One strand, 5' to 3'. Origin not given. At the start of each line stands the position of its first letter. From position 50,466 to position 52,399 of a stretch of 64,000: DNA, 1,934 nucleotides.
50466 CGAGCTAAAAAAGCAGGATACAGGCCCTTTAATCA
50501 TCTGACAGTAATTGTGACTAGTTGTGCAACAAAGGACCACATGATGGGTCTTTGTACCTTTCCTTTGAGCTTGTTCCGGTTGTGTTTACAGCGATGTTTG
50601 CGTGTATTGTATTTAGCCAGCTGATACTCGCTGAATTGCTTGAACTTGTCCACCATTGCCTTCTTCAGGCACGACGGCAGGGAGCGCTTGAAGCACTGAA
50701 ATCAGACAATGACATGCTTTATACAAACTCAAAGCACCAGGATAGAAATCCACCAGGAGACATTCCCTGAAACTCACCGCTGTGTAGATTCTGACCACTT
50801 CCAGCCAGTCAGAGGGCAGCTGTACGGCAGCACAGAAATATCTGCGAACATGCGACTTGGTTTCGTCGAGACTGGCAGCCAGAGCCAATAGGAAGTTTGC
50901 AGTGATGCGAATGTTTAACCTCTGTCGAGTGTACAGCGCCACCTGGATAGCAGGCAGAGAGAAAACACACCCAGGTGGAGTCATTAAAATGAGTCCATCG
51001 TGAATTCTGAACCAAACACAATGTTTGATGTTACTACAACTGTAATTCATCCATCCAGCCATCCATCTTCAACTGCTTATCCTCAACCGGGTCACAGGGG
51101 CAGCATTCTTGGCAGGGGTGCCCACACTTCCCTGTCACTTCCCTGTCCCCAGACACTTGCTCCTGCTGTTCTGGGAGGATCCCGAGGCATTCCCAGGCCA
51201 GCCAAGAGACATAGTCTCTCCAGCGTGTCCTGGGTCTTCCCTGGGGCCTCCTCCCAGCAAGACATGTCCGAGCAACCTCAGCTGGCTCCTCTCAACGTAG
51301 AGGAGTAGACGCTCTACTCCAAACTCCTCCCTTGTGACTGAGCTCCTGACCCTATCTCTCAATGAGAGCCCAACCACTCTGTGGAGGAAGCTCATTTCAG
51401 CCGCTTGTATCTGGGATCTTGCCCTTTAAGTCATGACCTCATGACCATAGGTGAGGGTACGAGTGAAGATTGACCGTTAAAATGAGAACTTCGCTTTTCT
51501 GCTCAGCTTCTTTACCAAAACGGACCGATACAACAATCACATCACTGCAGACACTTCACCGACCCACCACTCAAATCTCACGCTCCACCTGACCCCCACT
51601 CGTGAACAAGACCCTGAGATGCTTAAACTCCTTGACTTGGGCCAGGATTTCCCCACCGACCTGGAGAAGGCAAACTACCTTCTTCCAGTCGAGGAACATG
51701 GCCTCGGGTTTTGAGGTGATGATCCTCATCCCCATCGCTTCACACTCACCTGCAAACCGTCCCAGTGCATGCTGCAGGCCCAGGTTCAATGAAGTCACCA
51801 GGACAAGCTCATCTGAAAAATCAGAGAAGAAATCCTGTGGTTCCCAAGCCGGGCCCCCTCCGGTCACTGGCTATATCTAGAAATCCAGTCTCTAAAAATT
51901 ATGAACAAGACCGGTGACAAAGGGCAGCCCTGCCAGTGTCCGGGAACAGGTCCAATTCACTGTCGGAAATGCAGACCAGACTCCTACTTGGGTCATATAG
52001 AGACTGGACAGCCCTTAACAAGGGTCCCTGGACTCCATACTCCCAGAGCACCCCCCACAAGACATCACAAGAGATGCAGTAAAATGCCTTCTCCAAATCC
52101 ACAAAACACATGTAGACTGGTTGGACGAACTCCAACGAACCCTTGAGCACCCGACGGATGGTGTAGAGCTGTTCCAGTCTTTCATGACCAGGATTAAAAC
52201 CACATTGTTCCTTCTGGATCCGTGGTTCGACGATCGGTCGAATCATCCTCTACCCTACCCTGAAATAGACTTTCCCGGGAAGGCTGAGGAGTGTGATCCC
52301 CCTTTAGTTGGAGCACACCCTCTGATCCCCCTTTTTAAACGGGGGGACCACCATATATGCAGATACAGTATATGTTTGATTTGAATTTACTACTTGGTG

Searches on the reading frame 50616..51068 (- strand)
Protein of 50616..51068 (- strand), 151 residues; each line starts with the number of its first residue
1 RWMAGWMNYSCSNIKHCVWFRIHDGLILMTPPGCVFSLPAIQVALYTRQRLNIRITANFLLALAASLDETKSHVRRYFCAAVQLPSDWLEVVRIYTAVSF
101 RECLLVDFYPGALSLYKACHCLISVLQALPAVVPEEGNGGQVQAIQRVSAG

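Call 60: search_protein_families(library=pfam, proteins=[window:50616-51068:-], max_evalue=0.001)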
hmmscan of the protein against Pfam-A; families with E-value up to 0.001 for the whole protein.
window:50616-51068:- (151 aa): 1 family
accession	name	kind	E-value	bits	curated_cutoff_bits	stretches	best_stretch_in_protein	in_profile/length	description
PF05731.17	TROVE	-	3.9e-16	59.7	23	1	41-97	64-120/442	TROVE domain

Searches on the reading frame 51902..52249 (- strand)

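Call 61: search_protein_families(library=pfam, proteins=[window:51902-52249:-], max_evalue=0.001)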
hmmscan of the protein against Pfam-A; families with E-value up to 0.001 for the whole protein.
window:51902-52249:- (116 aa): 1 family
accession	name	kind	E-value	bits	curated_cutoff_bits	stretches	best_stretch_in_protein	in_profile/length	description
PF00078.32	RVT_1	-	5.7e-05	23.4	29.6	1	3-85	30-106/205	Reverse transcriptase (RNA-dependent DNA polymerase)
